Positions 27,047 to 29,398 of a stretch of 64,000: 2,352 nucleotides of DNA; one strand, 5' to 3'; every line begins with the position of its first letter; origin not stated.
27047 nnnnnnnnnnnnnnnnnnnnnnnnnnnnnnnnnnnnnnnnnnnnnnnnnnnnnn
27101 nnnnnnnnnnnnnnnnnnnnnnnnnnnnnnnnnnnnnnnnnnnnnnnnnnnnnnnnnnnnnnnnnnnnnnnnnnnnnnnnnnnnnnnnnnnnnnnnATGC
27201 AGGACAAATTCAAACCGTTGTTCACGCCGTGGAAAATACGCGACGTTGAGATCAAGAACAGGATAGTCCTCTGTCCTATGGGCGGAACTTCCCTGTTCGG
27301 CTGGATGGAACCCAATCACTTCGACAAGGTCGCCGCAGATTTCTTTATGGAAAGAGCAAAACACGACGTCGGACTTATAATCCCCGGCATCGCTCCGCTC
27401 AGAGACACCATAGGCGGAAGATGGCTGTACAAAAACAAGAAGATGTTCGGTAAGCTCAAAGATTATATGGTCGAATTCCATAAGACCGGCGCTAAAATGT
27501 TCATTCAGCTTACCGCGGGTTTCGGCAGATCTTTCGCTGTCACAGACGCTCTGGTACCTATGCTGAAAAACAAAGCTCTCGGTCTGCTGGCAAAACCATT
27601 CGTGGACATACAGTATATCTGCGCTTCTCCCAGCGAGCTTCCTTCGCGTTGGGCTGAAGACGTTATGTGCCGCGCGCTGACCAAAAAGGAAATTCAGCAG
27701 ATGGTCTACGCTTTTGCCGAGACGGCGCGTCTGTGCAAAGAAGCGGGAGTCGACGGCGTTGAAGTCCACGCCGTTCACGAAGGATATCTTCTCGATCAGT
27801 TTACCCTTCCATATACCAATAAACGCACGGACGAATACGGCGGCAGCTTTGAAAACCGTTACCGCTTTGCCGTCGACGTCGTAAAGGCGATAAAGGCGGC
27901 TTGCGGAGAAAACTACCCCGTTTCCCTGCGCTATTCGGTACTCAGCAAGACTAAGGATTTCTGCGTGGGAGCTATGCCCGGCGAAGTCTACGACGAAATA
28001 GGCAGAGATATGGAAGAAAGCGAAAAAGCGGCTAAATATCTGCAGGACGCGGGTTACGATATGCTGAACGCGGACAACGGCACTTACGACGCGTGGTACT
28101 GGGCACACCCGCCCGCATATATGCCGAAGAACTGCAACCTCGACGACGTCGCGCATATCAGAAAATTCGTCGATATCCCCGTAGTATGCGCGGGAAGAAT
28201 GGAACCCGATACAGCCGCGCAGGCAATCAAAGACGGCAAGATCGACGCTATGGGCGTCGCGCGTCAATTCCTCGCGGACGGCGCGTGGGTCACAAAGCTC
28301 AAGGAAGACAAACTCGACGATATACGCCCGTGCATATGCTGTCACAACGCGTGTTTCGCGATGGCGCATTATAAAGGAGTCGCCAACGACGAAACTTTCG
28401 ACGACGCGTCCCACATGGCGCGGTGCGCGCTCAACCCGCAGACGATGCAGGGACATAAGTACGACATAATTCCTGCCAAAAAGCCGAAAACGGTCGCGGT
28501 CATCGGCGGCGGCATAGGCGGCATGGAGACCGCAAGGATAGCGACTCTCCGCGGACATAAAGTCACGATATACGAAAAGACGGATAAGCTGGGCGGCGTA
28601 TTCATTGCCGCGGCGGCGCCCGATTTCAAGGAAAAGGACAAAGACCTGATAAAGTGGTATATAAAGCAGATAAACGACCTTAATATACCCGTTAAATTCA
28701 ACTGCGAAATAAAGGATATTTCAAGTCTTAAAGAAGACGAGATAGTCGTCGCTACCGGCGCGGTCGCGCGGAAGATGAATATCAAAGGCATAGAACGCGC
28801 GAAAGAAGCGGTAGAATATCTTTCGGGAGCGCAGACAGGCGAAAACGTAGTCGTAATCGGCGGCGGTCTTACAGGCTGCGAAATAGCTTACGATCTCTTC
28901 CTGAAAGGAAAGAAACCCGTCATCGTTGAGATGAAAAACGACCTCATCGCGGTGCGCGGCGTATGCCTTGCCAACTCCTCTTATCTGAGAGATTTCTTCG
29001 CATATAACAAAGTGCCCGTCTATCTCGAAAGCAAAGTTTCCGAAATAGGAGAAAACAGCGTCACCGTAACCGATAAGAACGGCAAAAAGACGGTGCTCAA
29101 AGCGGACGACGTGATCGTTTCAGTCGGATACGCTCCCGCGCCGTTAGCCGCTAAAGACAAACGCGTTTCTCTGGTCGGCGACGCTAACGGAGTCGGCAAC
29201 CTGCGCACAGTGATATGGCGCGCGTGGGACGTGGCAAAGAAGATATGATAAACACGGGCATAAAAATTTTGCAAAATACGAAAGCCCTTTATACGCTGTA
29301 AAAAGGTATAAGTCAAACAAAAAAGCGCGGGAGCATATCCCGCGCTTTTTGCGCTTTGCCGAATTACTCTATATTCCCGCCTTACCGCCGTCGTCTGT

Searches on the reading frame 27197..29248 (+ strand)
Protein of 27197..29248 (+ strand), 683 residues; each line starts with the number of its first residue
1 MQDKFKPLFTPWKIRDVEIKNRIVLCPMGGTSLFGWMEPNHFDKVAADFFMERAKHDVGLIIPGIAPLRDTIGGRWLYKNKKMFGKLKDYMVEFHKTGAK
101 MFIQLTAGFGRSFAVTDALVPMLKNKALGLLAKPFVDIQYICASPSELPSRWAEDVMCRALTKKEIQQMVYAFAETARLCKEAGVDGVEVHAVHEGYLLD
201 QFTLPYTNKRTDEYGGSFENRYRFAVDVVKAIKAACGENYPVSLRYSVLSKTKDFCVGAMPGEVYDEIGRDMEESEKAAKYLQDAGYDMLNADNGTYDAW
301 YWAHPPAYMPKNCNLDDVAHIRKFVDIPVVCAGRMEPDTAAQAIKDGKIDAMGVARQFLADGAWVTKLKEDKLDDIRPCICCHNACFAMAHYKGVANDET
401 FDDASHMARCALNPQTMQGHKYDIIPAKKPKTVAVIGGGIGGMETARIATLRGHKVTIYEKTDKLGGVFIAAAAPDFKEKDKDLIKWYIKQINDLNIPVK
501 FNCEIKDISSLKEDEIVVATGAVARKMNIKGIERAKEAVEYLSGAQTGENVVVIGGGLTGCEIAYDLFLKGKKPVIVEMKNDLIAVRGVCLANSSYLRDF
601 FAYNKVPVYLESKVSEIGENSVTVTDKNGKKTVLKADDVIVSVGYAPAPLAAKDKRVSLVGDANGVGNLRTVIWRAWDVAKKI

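Call 4: search_protein_families(library=pfam, proteins=[window:27197-29248:+])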
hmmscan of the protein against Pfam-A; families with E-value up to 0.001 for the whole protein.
window:27197-29248:+ (683 aa): 13 families
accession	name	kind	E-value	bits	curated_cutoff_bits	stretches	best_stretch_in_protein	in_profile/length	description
PF00724.26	Oxidored_FMN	-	5.8e-57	193.9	27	1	8-371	2-338/342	NADH:flavin oxidoreductase / NADH oxidase family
PF07992.20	Pyr_redox_2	-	1.9e-30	106.8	26.1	2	511-657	98-249/291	Pyridine nucleotide-disulphide oxidoreductase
PF00070.33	Pyr_redox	-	5.3e-15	56.1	22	2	550-623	1-72/82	Pyridine nucleotide-disulphide oxidoreductase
PF13738.12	Pyr_redox_3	-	3.7e-14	53.1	30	1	512-648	124-270/305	Pyridine nucleotide-disulphide oxidoreductase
PF01266.30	DAO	-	4.3e-12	46.7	27.9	2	433-467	2-37/353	FAD dependent oxidoreductase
PF13450.12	NAD_binding_8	-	1.1e-10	42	21.9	1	435-468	1-34/68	NAD(P)-binding Rossmann-like domain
PF12831.13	FAD_oxidored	-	7.9e-07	29.1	27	1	433-478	2-48/416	FAD dependent oxidoreductase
PF01134.28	GIDA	-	1.7e-06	27.8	22.1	0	433-467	2-37/391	Glucose inhibited division protein A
PF00890.30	FAD_binding_2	-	3.5e-06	26.9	20.4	0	433-467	2-36/414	FAD binding domain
PF01262.27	AlaDh_PNT_C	-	1e-05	25.5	23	1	409-462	7-60/214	Alanine dehydrogenase/PNT, C-terminal domain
PF03486.20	HI0933_like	-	2.3e-05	24.4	50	0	432-467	2-37/244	HI0933-like protein Rossmann domain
PF13434.12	Lys_Orn_oxgnase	-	0.00027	20.6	21.3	0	524-573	165-213/339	L-lysine 6-monooxygenase/L-ornithine 5-monooxygenase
PF02737.24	3HCDH_N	-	0.00044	20.7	22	0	432-464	1-33/180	3-hydroxyacyl-CoA dehydrogenase, NAD binding domain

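Call 21: search_protein_families(library=ncbifam, proteins=[window:27197-29248:+], max_evalue=0.001)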
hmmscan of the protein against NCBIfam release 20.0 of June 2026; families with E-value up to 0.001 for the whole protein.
window:27197-29248:+ (683 aa): 90 families (the best 25 are shown)
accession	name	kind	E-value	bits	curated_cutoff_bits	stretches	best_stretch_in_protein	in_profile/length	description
NF045599.1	bili_reduct_long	exception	5.2e-100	335.5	750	1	8-683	1-641/641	bilirubin reductase, long form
NF041087.1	bile_acid_BaiCD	equivalog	1.4e-98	330.7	825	1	5-682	1-641/642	bile acid Fe-S flavoenzyme BaiCD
TIGR03997.1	mycofact_OYE_2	equivalog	5.2e-76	256.4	793.15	1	144-643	116-600/645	mycofactocin system FadH/OYE family oxidoreductase 2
NF045592.1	bili_reduct_N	equivalog_domain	8e-49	166.7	425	1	8-388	2-350/363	bilirubin reductase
TIGR03996.1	mycofact_OYE_1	hypoth_equivalog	4.3e-38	131.2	627.9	1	157-642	126-594/633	mycofactocin system FadH/OYE family oxidoreductase 1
NF006101.0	PRK08255.1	equivalog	5.4e-38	130.6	1078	1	4-366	395-728/768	bifunctional salicylyl-CoA 5-hydroxylase/oxidoreductase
NF010047.0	PRK13523.1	equivalog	3.6e-33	115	431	2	157-368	130-320/339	NADPH dehydrogenase NamA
NF007899.0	PRK10605.1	subfamily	4.4e-28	98.6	403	1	156-247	147-236/365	N-ethylmaleimide reductase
NF009410.0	PRK12771.1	subfamily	3.1e-19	69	516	1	413-540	121-254/566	NAD(P)-binding protein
TIGR01350.1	lipoamide_DH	equivalog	9e-19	67.5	408.8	2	509-648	128-270/461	dihydrolipoyl dehydrogenase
NF004943.0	PRK06292.2-1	equivalog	4.2e-15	55.5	432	1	484-647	105-270/456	dihydrolipoyl dehydrogenase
NF004945.0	PRK06292.2-3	equivalog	1.8e-14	53.6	494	1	512-649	129-269/457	dihydrolipoyl dehydrogenase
NF004991.0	PRK06370.1-3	subfamily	2.6e-14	52.7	620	1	511-648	163-303/509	FAD-containing oxidoreductase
TIGR02053.1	MerA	equivalog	1.1e-13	51.1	454.45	1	510-648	127-269/465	mercury(II) reductase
TIGR03385.1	CoA_CoA_reduc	equivalog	4e-13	48.9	578.8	1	514-658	105-256/439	CoA-disulfide reductase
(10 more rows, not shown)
